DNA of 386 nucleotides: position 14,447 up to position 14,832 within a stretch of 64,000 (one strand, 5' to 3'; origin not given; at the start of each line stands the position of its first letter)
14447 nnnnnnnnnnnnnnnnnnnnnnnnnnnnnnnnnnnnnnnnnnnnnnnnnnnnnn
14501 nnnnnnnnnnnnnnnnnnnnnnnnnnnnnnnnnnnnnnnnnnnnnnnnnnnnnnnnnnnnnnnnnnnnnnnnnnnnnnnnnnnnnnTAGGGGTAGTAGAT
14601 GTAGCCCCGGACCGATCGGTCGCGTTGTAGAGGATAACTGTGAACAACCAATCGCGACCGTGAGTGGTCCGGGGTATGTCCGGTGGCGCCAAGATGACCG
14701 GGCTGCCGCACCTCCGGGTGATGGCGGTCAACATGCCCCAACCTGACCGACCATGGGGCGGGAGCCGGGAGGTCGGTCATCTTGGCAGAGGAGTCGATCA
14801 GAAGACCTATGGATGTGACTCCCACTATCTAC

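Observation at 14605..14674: H1: 70-nt hairpin family with a conserved asymmetric internal loop and three compensatory base-pair changes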

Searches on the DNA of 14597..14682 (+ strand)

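Call 35: build_rna_model(alignment_id=A1, structure=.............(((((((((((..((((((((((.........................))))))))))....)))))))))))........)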
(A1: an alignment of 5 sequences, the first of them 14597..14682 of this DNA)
Model R1 built from alignment A1 (5 sequences, 94 columns); structure: as given.
model positions 86; base pairs 21; branch points 0; effective number of sequences 1.76; information 0.661 bits per position. Calibrated on 0.2 Mb of random sequence (short: E-values are rough).
structure used (alignment columns):
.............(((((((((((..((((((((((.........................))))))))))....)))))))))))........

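Call 36: search_with_rna_model(model_id=R1, source=window, filters=off, max_evalue=10)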
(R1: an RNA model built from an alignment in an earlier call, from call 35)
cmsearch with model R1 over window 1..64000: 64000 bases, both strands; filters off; matches with E-value up to 10: 31.
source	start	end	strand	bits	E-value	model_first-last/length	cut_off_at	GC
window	14597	14682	+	94.2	8.4e-27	1-86/86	no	0.58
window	32464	32550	-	92.9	2.1e-26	1-86/86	no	0.64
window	32297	32381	+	91.2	7.2e-26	1-86/86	no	0.58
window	32464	32550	+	22.6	0.00012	1-86/86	no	0.64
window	14598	14681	-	19.1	0.0014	1-86/86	no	0.58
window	32297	32382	-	16.5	0.0089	1-86/86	no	0.57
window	20561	20597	-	13.6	0.072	1-86/86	no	0.54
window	20496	20556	-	11.5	0.31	1-86/86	no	0.67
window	51013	51055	-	11.1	0.42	1-86/86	no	0.56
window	44374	44411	-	11.1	0.44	1-86/86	no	0.63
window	34457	34496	-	10.6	0.61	1-86/86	no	0.57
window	27381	27437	-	10.4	0.71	1-86/86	no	0.61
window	57345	57385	-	10.1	0.85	1-86/86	no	0.63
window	57345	57385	+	9.7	1.2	1-86/86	no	0.63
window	9175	9243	-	9.6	1.2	1-86/86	no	0.64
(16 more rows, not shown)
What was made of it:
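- Checked: A covariance model scores the three copies at 91-94 bits and the next unrelated hit at 13.6 bits or less (call 36).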

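Call 37: search_with_rna_model(model_id=R1, sources=[L001, L002, L010, L012, L013], filters=off, max_evalue=10)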
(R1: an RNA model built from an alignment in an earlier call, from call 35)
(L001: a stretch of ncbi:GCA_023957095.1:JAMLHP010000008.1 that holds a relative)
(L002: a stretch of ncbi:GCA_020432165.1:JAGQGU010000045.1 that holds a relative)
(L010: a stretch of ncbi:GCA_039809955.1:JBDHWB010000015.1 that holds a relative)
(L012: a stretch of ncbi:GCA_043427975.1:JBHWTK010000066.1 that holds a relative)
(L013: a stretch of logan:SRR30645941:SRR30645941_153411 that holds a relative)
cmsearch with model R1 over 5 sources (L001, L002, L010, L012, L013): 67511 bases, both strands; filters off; matches with E-value up to 10: 28.
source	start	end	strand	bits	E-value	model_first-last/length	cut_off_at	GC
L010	3546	3631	-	96.4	1.9e-27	1-86/86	no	0.63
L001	11709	11794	+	94.2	8.9e-27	1-86/86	no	0.58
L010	3398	3482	+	92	4.4e-26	1-86/86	no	0.6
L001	11710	11793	-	19.1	0.0015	1-86/86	no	0.58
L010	3546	3631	+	17.3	0.0054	1-86/86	no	0.63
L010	3398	3483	-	16.3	0.011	1-86/86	no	0.59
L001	17673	17709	-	13.6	0.076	1-86/86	no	0.54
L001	17608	17668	-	11.5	0.33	1-86/86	no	0.67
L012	11196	11266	+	10.9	0.51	1-86/86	no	0.49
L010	5539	5578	-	10.6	0.65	1-86/86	no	0.57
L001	6356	6424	-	9.6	1.3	1-86/86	no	0.64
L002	142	189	+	9.1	1.8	1-86/86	no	0.52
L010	7370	7400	-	8.7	2.5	1-86/86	no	0.61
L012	12947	13034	+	8.3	3.2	1-86/86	no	0.58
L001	7112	7162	+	8.2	3.4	1-86/86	no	0.71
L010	5046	5099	+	8.2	3.5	1-86/86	no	0.59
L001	12633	12689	+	7.8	4.7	1-86/86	no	0.67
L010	3697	3764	+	7.8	4.7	1-86/86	no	0.53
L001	17609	17667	+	7.6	5.4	1-86/86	no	0.69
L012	12484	12527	+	7.5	5.9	1-86/86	no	0.61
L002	141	190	-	7.5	6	1-86/86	no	0.5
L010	7915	7999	+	7.4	6.4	1-86/86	no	0.56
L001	7849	7878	+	7.3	6.5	1-86/86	no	0.67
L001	2308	2344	+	7.2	7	1-86/86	no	0.65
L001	713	777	-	7.2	7.4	1-86/86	no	0.58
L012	6871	6906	+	7.1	7.5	1-86/86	no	0.69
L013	3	38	+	7.1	7.5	1-86/86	no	0.69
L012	5740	5794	-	7.1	8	1-86/86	no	0.65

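Call 49: search_with_rna_model(model_id=R1, sources=[L016, L017, L018, L019, L020, L021, L022, L023, L024, L025, L026, L027, L028, L029, L030, L031, L032, L003, L004, L005, L006, L007, L008, L009], max_evalue=1)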
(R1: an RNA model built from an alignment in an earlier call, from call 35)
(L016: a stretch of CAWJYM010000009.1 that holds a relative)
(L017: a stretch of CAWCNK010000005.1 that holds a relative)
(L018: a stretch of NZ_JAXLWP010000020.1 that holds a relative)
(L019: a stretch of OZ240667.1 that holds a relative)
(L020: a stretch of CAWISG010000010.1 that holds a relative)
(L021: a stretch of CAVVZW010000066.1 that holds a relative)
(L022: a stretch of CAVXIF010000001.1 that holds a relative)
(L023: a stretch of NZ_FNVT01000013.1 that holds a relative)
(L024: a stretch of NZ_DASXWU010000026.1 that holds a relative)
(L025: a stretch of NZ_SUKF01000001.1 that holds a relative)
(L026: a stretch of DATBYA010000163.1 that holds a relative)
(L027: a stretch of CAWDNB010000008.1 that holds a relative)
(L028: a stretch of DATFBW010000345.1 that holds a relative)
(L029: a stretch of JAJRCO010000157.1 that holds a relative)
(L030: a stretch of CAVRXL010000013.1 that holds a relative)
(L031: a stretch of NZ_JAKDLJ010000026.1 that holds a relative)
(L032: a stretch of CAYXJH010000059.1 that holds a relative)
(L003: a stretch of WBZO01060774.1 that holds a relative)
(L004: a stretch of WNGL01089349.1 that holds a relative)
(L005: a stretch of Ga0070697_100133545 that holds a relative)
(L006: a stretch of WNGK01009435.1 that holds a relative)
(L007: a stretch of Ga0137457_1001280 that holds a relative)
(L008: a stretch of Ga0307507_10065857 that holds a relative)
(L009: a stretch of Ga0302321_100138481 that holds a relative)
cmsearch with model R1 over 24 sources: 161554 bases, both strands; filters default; matches with E-value up to 1: 6.
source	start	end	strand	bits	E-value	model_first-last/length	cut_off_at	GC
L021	3074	3160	+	26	2.5e-05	1-86/86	no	0.69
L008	2347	2437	-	14.2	0.12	1-86/86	no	0.67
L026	1713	1770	-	13.1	0.27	1-86/86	no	0.57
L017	2171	2243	+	12.7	0.34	1-86/86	no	0.79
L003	161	223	+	12.2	0.5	12-75/86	no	0.68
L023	622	677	+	11.8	0.66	1-86/86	no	0.71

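Call 66: search_with_rna_model(model_id=R1, sources=[L033, L034, L035], filters=off, max_evalue=1)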
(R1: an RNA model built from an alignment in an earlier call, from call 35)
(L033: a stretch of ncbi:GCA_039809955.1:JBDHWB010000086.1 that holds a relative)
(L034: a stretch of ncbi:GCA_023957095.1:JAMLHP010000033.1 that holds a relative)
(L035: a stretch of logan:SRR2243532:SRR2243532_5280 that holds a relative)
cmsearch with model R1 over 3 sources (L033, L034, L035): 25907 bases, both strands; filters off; matches with E-value up to 1: 7.
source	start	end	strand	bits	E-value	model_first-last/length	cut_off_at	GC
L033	6168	6254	+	79.4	1.3e-22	1-86/86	no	0.62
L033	6167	6253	-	13.9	0.023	1-86/86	no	0.62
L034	248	290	-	11.1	0.17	1-86/86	no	0.56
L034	6590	6630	-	10.1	0.34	1-86/86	no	0.63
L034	6590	6630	+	9.7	0.48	1-86/86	no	0.63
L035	1441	1491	+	9.2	0.65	1-86/86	no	0.59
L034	3464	3508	+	8.8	0.86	1-86/86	no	0.56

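Call 70: search_with_rna_model(model_id=R1, sources=[L036], filters=off, max_evalue=1)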
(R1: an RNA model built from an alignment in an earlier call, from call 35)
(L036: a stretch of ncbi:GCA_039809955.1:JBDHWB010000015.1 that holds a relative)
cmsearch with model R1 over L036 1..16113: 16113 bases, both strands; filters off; matches with E-value up to 1: 8.
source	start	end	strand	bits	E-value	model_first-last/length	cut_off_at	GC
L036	11436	11521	-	46.9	9.1e-13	1-86/86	no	0.65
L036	6932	6974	-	10.8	0.14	1-86/86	no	0.56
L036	12954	12994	+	10.4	0.18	1-86/86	no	0.61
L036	12954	12994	-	9.9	0.26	1-86/86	no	0.61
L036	11381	11417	-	9.6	0.31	1-86/86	no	0.57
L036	10148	10192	+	8.9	0.5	1-86/86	no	0.56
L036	6932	6974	+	8.8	0.53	1-86/86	no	0.56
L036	3298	3334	-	8.4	0.75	1-86/86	no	0.54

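Call 85: search_with_rna_model(model_id=R1, sources=[L039, L040, L041, L042, L043, L044], max_evalue=1)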
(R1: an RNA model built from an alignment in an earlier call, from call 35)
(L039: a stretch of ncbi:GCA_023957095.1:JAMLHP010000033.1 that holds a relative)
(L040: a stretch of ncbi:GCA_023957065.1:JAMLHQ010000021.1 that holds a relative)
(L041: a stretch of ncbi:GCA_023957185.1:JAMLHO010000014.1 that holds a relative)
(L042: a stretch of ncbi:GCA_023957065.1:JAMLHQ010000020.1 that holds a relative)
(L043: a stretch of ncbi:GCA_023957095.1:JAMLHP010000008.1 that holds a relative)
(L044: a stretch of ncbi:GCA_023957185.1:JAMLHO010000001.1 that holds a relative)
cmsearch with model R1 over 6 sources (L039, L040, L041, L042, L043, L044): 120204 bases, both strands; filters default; matches with E-value up to 1: 9.
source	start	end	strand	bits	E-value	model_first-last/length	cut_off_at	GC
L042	5355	5441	-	77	3.3e-21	1-86/86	no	0.57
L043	5355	5441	-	77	3.3e-21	1-86/86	no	0.57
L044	5355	5441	-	77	3.3e-21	1-86/86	no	0.57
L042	5180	5264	+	75.4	1e-20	1-86/86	no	0.52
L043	5180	5264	+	75.4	1e-20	1-86/86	no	0.52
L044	5180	5264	+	75.4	1e-20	1-86/86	no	0.52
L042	5355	5441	+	14.6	0.065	1-86/86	no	0.57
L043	5355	5441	+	14.6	0.065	1-86/86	no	0.57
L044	5355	5441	+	14.6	0.065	1-86/86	no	0.57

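Call 102: build_rna_model(alignment_id=A5, structure=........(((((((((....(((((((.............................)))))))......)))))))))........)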
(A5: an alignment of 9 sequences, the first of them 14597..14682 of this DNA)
Model R2 built from alignment A5 (9 sequences, 87 columns); structure: as given.
model positions 86; base pairs 16; branch points 0; effective number of sequences 2.32; information 0.661 bits per position. Calibrated on 0.2 Mb of random sequence (short: E-values are rough).
structure used (alignment columns):
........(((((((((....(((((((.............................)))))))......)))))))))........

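Call 103: search_with_rna_model(model_id=R2, source=window, filters=off, max_evalue=1)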
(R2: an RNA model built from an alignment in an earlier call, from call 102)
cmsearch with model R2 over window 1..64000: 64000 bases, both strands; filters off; matches with E-value up to 1: 12.
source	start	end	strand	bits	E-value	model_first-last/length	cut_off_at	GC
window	14597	14682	+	93.4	3.6e-23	1-86/86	no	0.58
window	32464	32550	-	87.9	1.1e-21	1-86/86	no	0.64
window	32297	32381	+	86.8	2.2e-21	1-86/86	no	0.58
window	14597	14681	-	19.4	0.0036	1-86/86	no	0.58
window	15521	15577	+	19.3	0.0039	1-86/86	no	0.67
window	32464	32550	+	18.4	0.0068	1-86/86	no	0.64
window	55833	55912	-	16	0.03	1-86/86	no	0.59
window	32297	32379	-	12.4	0.27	1-86/86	no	0.58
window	34457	34496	-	11.8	0.41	1-86/86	no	0.57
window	5127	5163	+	11.4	0.5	1-86/86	no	0.65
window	20561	20597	-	11.3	0.55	1-86/86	no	0.54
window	20496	20556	-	11.1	0.64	1-86/86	no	0.67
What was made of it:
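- On REP (GTAG-tagged repetitive extragenic palindrome): There are 6 full copies plus 1 remnant at 4 loci in about 79 kb readable for this species (calls 36, 85, 103).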

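Call 104: search_with_rna_model(model_id=R2, sources=[L002, L012, L013, L035, L039, L043, L036, L010, L033], max_evalue=1)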
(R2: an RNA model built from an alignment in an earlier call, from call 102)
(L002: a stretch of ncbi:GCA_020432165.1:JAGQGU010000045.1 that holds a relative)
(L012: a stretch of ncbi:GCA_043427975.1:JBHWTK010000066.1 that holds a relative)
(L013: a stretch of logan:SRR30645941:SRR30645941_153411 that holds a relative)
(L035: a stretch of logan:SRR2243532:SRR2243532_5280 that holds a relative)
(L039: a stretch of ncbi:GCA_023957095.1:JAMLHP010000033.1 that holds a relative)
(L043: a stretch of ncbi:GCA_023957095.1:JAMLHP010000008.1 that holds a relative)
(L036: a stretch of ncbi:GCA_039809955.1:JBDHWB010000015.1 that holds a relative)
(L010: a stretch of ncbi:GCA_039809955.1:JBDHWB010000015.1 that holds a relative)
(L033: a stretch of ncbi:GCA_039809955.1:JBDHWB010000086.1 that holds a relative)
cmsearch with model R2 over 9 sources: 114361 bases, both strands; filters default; matches with E-value up to 1: 8.
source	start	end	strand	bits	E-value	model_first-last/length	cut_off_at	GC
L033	6168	6254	+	91.4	2.3e-22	1-86/86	no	0.62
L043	5355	5441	-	88.9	1.1e-21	1-86/86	no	0.57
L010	3398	3482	+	88.4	1.5e-21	1-86/86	no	0.6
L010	3546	3631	-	88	1.8e-21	1-86/86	no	0.63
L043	5180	5264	+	84.2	2e-20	1-86/86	no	0.52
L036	11436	11521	-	75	5.9e-18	1-86/86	no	0.65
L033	6168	6253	-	17.1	0.026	1-86/86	no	0.62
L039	3741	3820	-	16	0.053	1-86/86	no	0.59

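Call 106: search_with_rna_model(model_id=R2, sources=[L037, L038, L016, L017, L018, L019, L020, L021, L022, L023, L024, L025, L026, L027, L028, L029, L030, L031, L032], max_evalue=0.1)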
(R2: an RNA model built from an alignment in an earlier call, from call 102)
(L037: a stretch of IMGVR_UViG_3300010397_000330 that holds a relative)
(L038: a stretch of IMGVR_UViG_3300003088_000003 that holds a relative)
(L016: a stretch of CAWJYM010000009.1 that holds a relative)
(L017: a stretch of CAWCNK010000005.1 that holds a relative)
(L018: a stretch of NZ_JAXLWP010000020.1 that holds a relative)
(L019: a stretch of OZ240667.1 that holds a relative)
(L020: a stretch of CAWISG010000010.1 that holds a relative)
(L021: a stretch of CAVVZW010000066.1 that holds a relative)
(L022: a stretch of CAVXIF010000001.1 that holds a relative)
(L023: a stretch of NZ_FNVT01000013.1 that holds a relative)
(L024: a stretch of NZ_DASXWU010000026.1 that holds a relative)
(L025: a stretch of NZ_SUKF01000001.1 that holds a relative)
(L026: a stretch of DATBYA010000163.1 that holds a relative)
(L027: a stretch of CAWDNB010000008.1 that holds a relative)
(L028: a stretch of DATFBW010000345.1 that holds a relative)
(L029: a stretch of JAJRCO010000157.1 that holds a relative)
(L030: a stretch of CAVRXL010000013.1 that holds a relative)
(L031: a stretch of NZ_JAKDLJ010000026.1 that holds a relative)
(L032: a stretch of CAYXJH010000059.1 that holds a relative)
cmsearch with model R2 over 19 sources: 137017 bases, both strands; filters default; matches with E-value up to 0.1: 4.
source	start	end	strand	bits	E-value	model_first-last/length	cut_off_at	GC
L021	3074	3160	+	25.5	0.00017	1-86/86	no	0.69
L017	2171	2237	+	21.5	0.0021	1-86/86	no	0.78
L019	2436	2515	+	20.8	0.0032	1-86/86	no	0.64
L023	580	677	+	16.4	0.05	1-86/86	no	0.69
